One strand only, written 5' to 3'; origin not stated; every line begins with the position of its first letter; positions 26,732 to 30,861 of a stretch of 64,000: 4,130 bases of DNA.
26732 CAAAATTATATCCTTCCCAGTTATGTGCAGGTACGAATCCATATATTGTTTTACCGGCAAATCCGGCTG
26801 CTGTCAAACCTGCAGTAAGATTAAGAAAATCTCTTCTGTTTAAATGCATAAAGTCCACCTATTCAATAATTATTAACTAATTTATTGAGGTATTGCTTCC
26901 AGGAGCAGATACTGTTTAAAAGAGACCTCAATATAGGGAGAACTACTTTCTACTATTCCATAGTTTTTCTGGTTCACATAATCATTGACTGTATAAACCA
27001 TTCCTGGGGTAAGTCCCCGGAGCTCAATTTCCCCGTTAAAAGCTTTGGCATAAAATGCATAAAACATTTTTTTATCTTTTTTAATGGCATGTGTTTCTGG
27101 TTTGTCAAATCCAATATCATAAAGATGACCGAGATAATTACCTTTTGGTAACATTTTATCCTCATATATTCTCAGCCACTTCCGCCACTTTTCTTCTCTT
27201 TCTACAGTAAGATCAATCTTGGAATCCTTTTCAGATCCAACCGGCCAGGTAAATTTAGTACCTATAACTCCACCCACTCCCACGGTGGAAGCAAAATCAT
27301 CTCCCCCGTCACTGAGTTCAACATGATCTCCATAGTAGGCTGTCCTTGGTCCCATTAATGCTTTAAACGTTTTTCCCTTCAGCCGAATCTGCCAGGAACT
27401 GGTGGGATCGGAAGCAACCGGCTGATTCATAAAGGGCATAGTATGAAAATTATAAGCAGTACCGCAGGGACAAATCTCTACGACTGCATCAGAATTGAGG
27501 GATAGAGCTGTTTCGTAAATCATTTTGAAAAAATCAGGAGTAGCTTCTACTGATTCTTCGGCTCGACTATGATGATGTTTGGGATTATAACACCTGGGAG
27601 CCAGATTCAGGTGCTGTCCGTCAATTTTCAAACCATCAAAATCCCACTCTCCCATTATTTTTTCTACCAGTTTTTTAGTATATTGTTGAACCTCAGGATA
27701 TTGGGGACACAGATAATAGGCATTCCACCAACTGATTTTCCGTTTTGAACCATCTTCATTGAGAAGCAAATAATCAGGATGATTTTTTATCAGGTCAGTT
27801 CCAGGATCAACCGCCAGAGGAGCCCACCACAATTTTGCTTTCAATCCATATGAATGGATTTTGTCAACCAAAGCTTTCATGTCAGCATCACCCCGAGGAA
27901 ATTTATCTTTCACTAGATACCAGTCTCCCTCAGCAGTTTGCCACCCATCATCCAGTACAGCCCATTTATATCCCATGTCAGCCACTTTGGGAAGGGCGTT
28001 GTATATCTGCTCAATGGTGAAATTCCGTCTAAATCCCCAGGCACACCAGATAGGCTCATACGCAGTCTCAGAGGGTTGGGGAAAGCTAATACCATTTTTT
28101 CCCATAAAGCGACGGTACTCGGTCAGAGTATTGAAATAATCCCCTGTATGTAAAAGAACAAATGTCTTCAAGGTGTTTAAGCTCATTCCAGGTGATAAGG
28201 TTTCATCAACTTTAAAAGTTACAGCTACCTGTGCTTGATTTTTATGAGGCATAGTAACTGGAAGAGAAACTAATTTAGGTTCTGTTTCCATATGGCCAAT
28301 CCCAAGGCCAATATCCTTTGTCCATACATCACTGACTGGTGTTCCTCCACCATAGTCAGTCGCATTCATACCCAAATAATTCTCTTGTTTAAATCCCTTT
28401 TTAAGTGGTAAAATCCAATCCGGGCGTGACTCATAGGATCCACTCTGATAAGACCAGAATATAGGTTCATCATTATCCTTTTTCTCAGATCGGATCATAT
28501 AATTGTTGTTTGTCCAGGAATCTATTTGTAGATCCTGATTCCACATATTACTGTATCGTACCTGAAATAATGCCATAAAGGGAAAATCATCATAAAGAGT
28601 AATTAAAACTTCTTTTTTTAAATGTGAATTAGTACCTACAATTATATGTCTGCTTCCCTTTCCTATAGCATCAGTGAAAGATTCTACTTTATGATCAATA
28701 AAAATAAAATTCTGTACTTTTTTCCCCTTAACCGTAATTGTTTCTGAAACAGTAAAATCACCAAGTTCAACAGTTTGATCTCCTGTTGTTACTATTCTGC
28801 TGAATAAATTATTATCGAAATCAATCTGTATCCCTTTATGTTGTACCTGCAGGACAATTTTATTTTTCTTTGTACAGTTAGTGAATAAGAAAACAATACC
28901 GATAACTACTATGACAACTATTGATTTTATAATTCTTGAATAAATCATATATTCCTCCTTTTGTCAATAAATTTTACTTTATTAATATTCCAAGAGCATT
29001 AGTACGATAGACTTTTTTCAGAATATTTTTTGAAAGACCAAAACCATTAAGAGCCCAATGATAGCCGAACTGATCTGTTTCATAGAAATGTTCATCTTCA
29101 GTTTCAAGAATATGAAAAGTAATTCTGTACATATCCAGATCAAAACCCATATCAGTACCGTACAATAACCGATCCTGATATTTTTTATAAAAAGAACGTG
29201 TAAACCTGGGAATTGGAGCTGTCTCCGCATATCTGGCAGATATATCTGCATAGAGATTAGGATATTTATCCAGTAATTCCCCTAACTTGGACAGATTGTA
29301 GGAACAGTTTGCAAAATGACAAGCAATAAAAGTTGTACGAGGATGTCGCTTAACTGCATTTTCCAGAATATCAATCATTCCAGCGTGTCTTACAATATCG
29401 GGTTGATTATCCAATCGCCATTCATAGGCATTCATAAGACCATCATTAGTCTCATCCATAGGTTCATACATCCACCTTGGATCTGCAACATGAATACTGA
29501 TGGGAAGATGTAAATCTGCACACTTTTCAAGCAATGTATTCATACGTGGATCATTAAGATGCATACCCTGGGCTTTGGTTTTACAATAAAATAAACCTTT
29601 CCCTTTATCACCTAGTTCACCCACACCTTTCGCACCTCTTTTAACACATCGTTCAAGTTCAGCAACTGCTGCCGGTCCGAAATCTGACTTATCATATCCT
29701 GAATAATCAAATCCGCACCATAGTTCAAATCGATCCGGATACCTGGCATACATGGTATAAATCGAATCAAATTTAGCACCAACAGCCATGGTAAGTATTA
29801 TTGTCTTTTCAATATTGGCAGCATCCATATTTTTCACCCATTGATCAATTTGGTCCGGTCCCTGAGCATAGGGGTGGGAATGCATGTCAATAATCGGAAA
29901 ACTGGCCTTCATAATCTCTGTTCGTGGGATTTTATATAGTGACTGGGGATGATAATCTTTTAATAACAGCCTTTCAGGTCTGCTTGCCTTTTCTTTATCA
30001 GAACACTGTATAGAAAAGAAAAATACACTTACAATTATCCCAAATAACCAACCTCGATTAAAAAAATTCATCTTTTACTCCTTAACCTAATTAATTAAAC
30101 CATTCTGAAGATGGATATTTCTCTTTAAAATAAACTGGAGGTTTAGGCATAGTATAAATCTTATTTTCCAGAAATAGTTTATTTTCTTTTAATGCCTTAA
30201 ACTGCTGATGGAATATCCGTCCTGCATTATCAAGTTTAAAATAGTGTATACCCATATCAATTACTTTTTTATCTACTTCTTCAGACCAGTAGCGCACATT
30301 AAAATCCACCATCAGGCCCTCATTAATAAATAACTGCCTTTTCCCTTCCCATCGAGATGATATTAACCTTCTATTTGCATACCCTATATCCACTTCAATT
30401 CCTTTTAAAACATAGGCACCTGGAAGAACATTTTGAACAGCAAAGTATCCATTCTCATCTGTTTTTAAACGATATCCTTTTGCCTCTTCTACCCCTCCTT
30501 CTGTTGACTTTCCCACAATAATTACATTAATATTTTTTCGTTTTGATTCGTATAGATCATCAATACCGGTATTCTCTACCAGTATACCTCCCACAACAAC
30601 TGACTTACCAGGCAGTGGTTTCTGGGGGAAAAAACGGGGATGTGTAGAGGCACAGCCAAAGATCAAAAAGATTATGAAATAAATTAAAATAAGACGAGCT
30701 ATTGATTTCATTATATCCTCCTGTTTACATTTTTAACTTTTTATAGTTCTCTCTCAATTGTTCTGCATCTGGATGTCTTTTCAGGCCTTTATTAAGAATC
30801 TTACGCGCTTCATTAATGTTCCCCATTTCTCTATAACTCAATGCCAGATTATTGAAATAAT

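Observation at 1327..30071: Single-strand island of about 19 exported enzymes built from a few poorly classified paralogous families, with no transporter, regulator or SusC/SusD pair inside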

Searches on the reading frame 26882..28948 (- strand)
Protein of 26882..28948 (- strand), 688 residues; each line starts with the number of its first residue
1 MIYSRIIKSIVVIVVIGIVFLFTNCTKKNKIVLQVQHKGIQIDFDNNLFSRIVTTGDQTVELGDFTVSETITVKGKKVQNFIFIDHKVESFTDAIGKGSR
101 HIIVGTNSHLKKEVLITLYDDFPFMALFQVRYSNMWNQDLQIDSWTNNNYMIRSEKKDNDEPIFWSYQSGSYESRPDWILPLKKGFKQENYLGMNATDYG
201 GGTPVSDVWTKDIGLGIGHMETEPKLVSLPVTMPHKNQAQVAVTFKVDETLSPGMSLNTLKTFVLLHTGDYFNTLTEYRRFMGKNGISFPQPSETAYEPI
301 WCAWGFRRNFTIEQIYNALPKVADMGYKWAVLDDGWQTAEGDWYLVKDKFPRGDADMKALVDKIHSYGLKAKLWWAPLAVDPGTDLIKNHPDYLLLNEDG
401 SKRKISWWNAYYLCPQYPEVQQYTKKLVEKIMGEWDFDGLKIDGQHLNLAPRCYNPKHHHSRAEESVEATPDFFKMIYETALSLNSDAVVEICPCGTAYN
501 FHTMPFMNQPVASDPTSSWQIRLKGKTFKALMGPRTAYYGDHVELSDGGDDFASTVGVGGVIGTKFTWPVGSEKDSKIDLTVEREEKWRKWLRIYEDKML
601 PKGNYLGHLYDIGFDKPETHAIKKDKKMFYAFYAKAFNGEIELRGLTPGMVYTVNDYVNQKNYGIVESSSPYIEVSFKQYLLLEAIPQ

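Call 6: search_protein_families(library=pfam, proteins=[window:26882-28948:-], max_evalue=0.01)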
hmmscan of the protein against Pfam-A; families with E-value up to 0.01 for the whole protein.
window:26882-28948:- (688 aa): 4 families
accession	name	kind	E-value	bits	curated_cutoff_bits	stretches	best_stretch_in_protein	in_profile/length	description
PF02065.24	Melibiase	-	8.6e-19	68.1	27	1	301-544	48-288/347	Melibiase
PF19773.5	DUF6259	-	1.4e-07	31.4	28.7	1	262-461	7-218/300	Domain of unknown function (DUF6259)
PF02638.21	GHL10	-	4.3e-07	29.8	27.9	1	341-444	53-162/311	Glycosyl hydrolase-like 10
PF13199.12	Glyco_hydro_66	-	0.0012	18.1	23.7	1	357-443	164-257/546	Glycosyl hydrolase family 66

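Call 13: search_protein_families(library=ncbifam, proteins=[window:26882-28948:-], max_evalue=0.01)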
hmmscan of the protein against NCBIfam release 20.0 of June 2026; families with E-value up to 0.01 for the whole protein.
window:26882-28948:- (688 aa): 1 family
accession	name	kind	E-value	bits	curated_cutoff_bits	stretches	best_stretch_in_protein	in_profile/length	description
NF053652.1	BtArabpyrBAD1528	equivalog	1.6e-07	29.7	1100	1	330-443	356-465/730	beta-L-arabinopyranosidase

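Call 20: search_solved_structures(query=window:26882-28948:-, max_evalue=1)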
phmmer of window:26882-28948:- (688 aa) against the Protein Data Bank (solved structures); distinct sequences matched with E-value up to 1: 31.
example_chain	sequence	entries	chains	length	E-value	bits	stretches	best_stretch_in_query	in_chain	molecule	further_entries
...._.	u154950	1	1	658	2.8e-81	276.9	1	43-686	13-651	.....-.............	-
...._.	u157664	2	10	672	3.4e-80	273.3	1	44-686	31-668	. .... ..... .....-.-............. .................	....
9ayu_A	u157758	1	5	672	5.3e-80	272.7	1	44-686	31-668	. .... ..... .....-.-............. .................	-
6lcj_A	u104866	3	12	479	8.1e-18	67.1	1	299-453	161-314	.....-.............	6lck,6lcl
8j53_A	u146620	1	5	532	5.2e-12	47.9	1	318-448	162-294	GH31 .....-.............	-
2xn0_A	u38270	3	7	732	1.9e-09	39.4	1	309-443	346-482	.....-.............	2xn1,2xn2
3mi6_A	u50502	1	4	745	6e-09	37.8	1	314-446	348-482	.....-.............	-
8k1a_A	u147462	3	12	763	2.8e-08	35.6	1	309-448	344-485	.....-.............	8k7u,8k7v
6phu_A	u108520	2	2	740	5.6e-08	34.6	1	310-448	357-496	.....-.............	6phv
4fnr_A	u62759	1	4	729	1.1e-07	33.6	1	303-395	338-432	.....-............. AgaA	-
6phw_A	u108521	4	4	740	1.5e-07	33.2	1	310-443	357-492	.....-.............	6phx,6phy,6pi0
4fnp_A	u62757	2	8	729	2e-07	32.8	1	303-396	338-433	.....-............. AgaA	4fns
4fnt_A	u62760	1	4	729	2.4e-07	32.5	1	303-395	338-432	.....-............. AgaA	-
4fnu_A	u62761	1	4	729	2.5e-07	32.4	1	303-395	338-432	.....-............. AgaA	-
4fnq_A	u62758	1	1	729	8.9e-07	30.6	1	301-395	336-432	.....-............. AgaB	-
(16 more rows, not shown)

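Call 37: search_solved_structures(query=window:26882-28948:-, max_evalue=1e-50, show_alignments=2)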
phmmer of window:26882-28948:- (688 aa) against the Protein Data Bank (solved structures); distinct sequences matched with E-value up to 1e-50: 3.
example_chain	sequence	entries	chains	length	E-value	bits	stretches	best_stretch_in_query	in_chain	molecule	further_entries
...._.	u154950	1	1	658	2.8e-81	276.9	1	43-686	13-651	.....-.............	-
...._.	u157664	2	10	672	3.4e-80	273.3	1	44-686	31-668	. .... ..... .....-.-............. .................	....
9ayu_A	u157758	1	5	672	5.3e-80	272.7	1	44-686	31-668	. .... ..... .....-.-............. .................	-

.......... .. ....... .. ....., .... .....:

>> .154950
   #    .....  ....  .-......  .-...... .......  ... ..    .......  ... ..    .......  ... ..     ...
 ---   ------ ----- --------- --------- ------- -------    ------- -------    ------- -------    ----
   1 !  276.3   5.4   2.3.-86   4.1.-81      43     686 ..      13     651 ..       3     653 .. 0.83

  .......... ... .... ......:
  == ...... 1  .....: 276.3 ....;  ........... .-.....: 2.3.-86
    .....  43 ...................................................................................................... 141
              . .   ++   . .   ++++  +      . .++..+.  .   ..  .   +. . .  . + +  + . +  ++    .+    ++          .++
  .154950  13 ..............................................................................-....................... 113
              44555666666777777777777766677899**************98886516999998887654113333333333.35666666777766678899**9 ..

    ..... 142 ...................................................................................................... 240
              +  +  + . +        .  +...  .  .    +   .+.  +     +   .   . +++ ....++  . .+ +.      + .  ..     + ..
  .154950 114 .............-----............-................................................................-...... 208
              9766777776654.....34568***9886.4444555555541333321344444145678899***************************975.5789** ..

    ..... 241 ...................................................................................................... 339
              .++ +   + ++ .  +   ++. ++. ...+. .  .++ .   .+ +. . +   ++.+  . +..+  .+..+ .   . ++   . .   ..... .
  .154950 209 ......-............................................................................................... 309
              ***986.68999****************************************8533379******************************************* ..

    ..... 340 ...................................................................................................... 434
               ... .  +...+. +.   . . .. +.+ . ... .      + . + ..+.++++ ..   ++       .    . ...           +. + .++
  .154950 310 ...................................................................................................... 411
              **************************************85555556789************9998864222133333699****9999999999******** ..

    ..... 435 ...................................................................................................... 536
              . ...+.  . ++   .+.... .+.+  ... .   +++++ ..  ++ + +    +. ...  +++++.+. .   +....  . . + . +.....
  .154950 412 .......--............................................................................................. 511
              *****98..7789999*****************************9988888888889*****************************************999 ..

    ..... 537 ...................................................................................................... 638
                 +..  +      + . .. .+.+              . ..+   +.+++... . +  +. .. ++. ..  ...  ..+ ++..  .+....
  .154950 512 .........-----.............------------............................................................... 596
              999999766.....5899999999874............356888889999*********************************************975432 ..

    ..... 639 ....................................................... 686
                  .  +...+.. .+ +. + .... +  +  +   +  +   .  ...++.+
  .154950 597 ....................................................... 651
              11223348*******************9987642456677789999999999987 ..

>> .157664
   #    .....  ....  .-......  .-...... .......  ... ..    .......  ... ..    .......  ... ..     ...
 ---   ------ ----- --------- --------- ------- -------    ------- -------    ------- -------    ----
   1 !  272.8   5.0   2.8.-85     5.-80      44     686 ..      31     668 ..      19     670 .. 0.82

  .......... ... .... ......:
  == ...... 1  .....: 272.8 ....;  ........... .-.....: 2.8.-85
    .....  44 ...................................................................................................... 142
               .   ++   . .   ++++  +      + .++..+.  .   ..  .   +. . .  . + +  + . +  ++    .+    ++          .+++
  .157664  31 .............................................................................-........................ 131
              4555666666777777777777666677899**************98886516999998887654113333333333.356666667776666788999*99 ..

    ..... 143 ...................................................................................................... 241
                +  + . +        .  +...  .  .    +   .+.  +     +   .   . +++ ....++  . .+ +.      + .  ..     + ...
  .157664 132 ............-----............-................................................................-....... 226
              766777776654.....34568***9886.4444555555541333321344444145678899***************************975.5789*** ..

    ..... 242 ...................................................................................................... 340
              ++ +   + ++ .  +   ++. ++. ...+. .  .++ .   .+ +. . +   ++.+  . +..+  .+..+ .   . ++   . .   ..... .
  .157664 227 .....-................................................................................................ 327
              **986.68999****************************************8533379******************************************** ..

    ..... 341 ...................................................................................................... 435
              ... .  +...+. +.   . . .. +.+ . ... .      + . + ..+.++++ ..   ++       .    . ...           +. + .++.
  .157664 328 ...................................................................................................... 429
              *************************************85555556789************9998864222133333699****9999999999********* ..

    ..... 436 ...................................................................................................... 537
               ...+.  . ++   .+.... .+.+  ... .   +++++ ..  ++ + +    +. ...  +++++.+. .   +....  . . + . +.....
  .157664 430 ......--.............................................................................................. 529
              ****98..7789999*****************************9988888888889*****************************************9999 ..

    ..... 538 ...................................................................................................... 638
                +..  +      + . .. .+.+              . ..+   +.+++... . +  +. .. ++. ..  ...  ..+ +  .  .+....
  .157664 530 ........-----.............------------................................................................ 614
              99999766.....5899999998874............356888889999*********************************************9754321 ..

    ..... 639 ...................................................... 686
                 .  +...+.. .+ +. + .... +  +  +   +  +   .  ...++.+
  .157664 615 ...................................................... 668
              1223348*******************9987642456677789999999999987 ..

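Call 71: list_cluster_members(proteins=[P0001, P0121, window:26882-28948:-, window:19105-20796:-, window:55084-57177:-, window:45611-46924:-, window:28974-30071:-, window:13489-14973:-])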
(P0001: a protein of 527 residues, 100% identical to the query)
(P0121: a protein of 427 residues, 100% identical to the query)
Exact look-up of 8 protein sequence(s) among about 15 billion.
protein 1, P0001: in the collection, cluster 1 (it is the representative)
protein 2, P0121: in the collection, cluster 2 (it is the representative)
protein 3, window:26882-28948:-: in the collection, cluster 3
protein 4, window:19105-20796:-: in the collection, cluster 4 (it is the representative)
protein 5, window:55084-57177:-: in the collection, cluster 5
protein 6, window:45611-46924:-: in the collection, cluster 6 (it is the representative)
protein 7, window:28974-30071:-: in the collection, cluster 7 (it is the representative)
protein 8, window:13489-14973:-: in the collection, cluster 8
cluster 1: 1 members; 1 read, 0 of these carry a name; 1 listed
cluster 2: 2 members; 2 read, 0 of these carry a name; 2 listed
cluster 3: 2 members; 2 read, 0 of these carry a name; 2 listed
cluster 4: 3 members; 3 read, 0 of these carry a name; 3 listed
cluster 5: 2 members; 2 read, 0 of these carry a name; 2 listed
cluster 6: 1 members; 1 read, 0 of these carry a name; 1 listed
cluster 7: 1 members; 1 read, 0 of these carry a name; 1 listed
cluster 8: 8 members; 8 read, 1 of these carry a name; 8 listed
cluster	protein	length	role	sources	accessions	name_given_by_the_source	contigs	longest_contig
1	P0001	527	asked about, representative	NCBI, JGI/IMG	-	-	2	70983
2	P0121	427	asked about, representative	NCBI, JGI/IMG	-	-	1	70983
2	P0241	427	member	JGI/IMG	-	-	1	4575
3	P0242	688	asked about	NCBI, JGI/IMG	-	-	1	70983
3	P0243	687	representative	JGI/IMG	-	-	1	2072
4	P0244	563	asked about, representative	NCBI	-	-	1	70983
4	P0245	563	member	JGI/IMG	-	-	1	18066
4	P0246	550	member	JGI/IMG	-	-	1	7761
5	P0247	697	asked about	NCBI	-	-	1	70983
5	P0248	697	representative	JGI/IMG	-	-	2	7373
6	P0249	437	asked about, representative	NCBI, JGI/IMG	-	-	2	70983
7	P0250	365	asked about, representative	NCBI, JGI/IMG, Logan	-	-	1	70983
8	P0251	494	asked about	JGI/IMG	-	-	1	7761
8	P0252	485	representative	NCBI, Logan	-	-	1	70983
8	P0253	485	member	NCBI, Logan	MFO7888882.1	MAG: DUF4832 domain-containing protein [bacterium]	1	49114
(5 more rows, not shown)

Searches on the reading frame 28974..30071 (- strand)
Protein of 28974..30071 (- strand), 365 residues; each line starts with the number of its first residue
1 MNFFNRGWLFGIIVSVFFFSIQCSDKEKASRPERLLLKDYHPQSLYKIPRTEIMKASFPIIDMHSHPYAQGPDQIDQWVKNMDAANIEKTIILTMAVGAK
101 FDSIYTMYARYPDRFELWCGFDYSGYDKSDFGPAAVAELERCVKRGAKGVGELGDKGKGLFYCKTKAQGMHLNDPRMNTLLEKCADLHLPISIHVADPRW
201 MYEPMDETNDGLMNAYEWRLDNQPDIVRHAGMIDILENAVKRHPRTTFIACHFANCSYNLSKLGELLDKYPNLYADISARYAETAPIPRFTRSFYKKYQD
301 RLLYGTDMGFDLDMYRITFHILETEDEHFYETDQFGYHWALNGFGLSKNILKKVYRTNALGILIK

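Call 6: search_protein_families(library=pfam, proteins=[window:28974-30071:-], max_evalue=0.01)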
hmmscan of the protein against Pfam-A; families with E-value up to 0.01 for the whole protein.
window:28974-30071:- (365 aa): 2 families
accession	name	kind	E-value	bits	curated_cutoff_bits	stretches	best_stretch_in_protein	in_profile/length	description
PF04909.20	Amidohydro_2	-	2.2e-20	74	26.4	1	63-360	28-284/289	Amidohydrolase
PF01026.27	TatD_DNase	-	0.0002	21.3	27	1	61-230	1-154/253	TatD related DNase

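Call 13: search_protein_families(library=ncbifam, proteins=[window:28974-30071:-], max_evalue=0.01)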
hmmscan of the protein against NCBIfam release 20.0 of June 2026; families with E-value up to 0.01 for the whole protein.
window:28974-30071:- (365 aa): 0 families

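Call 60: search_solved_structures(query=window:28974-30071:-, max_evalue=0.1)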
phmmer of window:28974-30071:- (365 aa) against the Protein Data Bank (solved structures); distinct sequences matched with E-value up to 0.1: 0.

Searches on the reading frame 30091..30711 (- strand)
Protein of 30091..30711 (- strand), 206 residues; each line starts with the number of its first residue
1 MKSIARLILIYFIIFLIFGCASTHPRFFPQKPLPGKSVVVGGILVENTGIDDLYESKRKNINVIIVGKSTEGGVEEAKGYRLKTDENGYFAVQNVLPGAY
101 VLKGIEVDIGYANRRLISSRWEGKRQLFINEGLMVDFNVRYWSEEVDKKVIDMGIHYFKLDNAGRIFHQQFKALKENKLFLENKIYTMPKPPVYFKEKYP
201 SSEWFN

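Call 6: search_protein_families(library=pfam, proteins=[window:30091-30711:-], max_evalue=0.01)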
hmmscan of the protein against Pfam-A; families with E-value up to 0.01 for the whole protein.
window:30091-30711:- (206 aa): 2 families
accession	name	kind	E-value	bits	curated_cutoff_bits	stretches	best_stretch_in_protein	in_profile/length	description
PF14686.12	fn3_3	-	0.0046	17.1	24.4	1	73-102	17-49/75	Polysaccharide lyase family 4, domain II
PF17802.7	SpaA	-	0.0063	17.1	23.1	0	78-112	32-66/91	Prealbumin-like fold domain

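Call 13: search_protein_families(library=ncbifam, proteins=[window:30091-30711:-], max_evalue=0.01)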
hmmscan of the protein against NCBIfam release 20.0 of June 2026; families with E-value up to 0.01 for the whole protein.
window:30091-30711:- (206 aa): 0 families
